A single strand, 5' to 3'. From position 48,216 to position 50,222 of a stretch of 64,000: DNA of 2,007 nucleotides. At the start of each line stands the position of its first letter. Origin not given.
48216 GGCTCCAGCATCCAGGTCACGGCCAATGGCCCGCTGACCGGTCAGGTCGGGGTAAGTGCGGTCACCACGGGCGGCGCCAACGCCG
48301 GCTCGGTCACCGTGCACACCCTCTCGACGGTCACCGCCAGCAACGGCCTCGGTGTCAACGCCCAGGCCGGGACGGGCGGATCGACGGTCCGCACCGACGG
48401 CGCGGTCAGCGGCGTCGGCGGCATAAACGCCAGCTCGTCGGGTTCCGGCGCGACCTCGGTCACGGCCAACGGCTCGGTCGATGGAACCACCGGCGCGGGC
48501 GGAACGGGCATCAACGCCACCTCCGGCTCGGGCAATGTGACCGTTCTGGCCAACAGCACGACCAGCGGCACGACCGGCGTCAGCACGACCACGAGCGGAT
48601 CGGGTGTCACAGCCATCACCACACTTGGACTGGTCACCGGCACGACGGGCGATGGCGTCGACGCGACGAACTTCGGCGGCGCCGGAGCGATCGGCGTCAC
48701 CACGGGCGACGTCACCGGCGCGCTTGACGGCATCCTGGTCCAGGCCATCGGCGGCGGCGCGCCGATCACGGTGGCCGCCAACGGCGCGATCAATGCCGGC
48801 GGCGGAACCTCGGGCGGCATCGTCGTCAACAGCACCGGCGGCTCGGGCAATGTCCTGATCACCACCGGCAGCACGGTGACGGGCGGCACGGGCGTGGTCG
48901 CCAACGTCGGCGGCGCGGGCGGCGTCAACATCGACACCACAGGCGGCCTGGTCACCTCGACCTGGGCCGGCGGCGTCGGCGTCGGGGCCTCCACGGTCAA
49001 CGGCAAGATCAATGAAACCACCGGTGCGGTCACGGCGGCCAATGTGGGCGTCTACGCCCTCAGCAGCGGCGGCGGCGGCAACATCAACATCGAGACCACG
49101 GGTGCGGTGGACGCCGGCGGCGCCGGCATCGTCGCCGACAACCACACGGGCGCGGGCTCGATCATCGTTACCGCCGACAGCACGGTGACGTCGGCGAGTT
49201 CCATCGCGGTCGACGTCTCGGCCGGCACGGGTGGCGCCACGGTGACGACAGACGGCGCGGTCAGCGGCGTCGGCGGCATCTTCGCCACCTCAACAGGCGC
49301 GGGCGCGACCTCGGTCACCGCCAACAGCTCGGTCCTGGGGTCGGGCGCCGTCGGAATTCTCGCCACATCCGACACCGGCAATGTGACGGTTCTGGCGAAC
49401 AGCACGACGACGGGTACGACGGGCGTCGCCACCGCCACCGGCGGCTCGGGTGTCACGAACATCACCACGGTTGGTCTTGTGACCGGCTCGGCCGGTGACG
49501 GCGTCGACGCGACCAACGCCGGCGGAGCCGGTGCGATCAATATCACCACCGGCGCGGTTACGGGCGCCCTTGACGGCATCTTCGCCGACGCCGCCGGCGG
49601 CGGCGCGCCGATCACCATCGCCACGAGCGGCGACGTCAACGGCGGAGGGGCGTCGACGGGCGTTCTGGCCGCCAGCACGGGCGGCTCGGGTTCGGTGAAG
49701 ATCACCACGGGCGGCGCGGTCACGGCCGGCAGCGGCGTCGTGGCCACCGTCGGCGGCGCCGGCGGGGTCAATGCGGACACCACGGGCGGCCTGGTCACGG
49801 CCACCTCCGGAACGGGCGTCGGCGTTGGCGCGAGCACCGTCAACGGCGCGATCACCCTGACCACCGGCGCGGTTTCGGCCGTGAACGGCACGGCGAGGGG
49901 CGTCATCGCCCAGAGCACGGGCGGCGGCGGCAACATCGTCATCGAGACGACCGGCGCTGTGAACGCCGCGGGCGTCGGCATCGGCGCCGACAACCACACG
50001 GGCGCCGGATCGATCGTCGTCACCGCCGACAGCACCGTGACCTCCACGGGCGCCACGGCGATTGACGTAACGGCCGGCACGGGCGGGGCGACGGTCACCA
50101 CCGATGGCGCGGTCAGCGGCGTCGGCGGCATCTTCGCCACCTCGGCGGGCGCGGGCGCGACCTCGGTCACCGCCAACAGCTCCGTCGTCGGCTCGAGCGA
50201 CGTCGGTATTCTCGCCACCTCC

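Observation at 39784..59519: A 16.8-kb single-ORF autotransporter (5603 aa) splits the normally contiguous clpX-lon junction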

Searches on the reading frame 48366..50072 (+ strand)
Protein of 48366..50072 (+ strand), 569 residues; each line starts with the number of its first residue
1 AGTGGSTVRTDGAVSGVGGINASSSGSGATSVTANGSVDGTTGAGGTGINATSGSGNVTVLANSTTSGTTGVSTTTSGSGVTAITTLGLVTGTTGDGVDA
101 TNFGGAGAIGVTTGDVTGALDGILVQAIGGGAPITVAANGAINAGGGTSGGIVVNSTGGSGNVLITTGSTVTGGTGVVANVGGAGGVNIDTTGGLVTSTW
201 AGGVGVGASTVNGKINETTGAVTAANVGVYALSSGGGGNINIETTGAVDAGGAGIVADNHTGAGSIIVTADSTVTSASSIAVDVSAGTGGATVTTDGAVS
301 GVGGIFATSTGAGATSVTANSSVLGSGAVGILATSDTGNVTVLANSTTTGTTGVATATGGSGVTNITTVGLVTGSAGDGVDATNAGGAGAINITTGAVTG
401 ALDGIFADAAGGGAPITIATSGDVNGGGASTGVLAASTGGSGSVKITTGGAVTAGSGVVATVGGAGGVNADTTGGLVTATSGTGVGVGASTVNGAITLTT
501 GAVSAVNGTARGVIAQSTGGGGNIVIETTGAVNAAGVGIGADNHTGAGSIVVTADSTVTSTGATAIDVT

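Call 44: find_homologous_proteins(query=window:48366-50072:+, max_evalue=0.00001)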
Query window:48366-50072:+ (569 aa): 3 proteins with E <= 0.00001 among 8000 candidates.
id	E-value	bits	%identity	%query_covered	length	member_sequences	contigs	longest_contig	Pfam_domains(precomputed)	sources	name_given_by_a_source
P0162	1.4e-12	65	35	71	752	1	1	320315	-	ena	-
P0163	7.1e-10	56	32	75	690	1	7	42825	-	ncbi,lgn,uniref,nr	ncbi:hypothetical protein EN925_07905 [Mesorhizobium sp. M7A.F.Ca.US.006.04.2.1]|uniref:beta strand 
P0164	1.5e-9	55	33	88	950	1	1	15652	-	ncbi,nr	ncbi:MAG: hypothetical protein KDD98_09360, partial [Sphingomonadaceae bacterium]|nr:hypothetical pr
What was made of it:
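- Tried and rejected: Word-indexed homologue search with a passenger segment gave only 3 weak hits (call 44).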

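Call 58: predict_structure(alignment_id=A1)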
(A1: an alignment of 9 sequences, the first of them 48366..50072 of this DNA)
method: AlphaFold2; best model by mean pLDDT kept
length: 569 residues; sequences in the alignment: 9
mean_pLDDT: 90.6   pTM: 0.90
mean pLDDT of the five models: 90.6, 88.6, 88.3, 87.1, 85.3
residues with pLDDT >= 90: 370; 70-90: 176; 50-70: 23; < 50: 0
segments of 3 or more residues with pLDDT < 50: none
pLDDT, mean of each block of 10 residues (from residue 1): 89 89 91 95 78 94 95 92 96 95 87 97 91 93 93 89 96 97 94 96 96 95 98 88 98 96 93 97 96 98 96 95 95 95 97 93 94 93 86 92 83 85 78 79 87 81 79 85 78 79 84 83 88 91 83 92 88
secondary structure, 60 per line:
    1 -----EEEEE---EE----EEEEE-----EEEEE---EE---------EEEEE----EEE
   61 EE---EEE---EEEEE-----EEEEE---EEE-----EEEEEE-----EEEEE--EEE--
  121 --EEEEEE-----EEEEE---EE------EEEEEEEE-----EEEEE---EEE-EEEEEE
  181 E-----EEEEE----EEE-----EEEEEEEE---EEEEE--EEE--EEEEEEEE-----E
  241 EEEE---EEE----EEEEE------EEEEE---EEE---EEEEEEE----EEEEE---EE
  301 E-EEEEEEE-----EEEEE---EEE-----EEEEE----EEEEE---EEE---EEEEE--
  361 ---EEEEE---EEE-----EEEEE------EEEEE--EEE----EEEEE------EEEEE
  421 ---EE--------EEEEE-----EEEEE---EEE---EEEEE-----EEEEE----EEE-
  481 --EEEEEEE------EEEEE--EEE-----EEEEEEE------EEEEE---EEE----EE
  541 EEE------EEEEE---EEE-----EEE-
elements in order: E6-10 E20-24 E30-34 E49-53 E58-62 E66-68 E72-76 E82-86 E90-92 E98-103 E109-113 E116-118 E123-128 E134-138 E150-157 E163-167 E171-173 E175-181 E187-191 E196-198 E204-211 E215-219 E222-224 E227-234 E240-244 E248-250 E255-259 E266-270 E274-276 E280-286 E291-295 E299-301 E303-309 E315-319 E323-325 E331-335 E340-344 E348-350 E354-358 E364-368 E372-374 E380-384 E391-395 E398-400 E405-409 E416-420 E434-438 E444-448 E452-454 E458-462 E468-472 E477-479 E483-489 E496-500 E503-505 E511-517 E524-528 E532-534 E539-543 E550-554 E558-560 E566-568

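Call 61: fold_search(model_id=the predicted structure, library=pdb)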
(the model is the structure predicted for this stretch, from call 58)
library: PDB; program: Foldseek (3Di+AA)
matches with E <= 10: 60; with E <= 0.001: 0
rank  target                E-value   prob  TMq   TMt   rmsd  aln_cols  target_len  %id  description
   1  7akv_G                3.3e-01  0.08  0.15  0.19  15.1       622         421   11  The cryo-EM structure of the Vag8-C1 inhibitor complex (released 2021-06-16)
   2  7eea_A                3.5e-01  0.20  0.27  0.25  13.2       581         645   12  Cyanophage Pam1 tailspike receptor-binding domain (released 2021-10-20)
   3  9qe7                  1.0e+00  0.07  0.23  0.12  19.5       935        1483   13  Membrane-distal part of extracellular domain of the Fap2 autotransporter adhesin from Fusobacterium nucleatum ATCC23726 (released 2025-07-30)
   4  1dab                  1.4e+00  0.06  0.23  0.23  14.1       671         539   12  The Structure of Bordetella Pertussis Virulence Factor P.69 Pertactin (released 1999-12-15)
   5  8c50_A                1.6e+00  0.02  0.12  0.14  17.0       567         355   10  Pontibacter korlensis curli subunit CsgA (released 2023-06-28)
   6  4xlc                  1.6e+00  0.01  0.12  0.12  17.4       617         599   11  Tailspike protein double mutant D339N/E372A of E. coli bacteriophage HK620 (released 2016-01-20)
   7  7koh_B                2.1e+00  0.04  0.19  0.20  16.8       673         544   14  Crystal structure of antigen 43 from Escherichia coli EDL933 (released 2022-03-09)
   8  6w4q_F                2.2e+00  0.11  0.23  0.18  10.9       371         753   12  Crystal structure of full-length tailspike protein 2 (TSP2, ORF211) ) from Escherichia coli O157:H7 bacteriophage CAB1 (released 2021-01-20)
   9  6p5t_A                2.2e+00  0.03  0.17  0.15  20.5       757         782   15  Surface-layer (S-layer) RsaA protein from Caulobacter crescentus bound to strontium and iodide (released 2020-01-15)
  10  6nw9_B                2.3e+00  0.03  0.14  0.14  15.5       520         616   10  CRYSTAL STRUCTURE OF A TAILSPIKE PROTEIN 3 (TSP3, ORF212) FROM ESCHERICHIA COLI O157:H7 BACTERIOPHAGE CBA120 (released 2019-06-05)
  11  4mr0_A                2.9e+00  0.02  0.18  0.20  13.0       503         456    8  Crystal structure of PfbA, a surface adhesin of Streptococcus pneumoniae (released 2014-02-05)
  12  4avz                  2.9e+00  0.01  0.11  0.11  18.8       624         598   10  Tailspike protein mutant E372Q of E. coli bacteriophage HK620 (released 2012-09-26)
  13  2pyh_B                3.0e+00  0.06  0.22  0.29  14.1       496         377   11  Azotobacter vinelandii Mannuronan C-5 epimerase AlgE4 A-module complexed with mannuronan trisaccharide (released 2008-05-27)
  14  2pyg_B                3.0e+00  0.04  0.18  0.24  15.7       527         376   10  Azotobacter vinelandii Mannuronan C-5 epimerase AlgE4 A-module (released 2008-05-27)
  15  4oj5_B                3.0e+00  0.02  0.17  0.14  16.6       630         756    9  Crystal Structure of a Putative Tailspike Protein (TSP1, orf210) from Escherichia coli O157:H7 Bacteriohage CBA120 (released 2014-03-26)
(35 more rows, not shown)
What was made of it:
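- Closest known: Fap2. Same: Fap2 appears among the beta-helix hits of the passenger model (call 61).
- The best Foldseek E is 0.33 and TM scores are 0.1-0.3 (call 61). The fold-search list contains tailspikes, pectate lyases, epimerases and an ice-binding protein, as well as adhesins (call 61).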
